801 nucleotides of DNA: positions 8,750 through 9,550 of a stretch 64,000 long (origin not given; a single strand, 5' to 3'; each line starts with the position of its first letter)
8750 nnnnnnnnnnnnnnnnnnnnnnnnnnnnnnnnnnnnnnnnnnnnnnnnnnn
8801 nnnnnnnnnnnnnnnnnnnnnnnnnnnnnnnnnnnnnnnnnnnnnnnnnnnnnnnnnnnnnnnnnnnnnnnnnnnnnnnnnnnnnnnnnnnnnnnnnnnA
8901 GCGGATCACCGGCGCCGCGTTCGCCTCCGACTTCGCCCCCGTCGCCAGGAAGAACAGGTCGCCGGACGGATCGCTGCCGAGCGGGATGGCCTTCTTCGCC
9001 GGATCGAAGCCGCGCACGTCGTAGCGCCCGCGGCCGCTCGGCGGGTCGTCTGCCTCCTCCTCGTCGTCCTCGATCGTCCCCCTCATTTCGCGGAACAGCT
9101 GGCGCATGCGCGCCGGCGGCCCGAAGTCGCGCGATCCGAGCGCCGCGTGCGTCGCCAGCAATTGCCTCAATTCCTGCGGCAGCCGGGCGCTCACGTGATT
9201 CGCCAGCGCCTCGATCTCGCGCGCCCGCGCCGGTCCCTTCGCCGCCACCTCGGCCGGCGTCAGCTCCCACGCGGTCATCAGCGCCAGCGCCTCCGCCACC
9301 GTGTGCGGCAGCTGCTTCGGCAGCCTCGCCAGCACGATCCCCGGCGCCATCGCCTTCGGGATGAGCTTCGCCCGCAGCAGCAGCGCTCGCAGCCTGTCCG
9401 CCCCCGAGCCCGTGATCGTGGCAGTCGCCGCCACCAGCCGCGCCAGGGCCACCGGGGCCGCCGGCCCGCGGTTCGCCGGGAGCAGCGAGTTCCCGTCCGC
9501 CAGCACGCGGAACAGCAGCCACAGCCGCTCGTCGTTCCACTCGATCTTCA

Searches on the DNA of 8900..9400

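Call 62: search_with_rna_model(model_id=R1, source=window, start=8900, end=9400, filters=off, max_evalue=1, show_alignments=1)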
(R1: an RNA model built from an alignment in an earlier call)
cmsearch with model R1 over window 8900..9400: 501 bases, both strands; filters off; matches with E-value up to 1: 4.
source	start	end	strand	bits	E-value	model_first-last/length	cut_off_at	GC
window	9084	9167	-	23.7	6.7e-06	1-87/87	no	0.71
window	8960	8973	+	2.4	0.59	25-38/87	no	0.79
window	9219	9230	+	2.2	0.68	58-69/87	no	1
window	9068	9163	+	1.9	0.79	1-87/87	no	0.71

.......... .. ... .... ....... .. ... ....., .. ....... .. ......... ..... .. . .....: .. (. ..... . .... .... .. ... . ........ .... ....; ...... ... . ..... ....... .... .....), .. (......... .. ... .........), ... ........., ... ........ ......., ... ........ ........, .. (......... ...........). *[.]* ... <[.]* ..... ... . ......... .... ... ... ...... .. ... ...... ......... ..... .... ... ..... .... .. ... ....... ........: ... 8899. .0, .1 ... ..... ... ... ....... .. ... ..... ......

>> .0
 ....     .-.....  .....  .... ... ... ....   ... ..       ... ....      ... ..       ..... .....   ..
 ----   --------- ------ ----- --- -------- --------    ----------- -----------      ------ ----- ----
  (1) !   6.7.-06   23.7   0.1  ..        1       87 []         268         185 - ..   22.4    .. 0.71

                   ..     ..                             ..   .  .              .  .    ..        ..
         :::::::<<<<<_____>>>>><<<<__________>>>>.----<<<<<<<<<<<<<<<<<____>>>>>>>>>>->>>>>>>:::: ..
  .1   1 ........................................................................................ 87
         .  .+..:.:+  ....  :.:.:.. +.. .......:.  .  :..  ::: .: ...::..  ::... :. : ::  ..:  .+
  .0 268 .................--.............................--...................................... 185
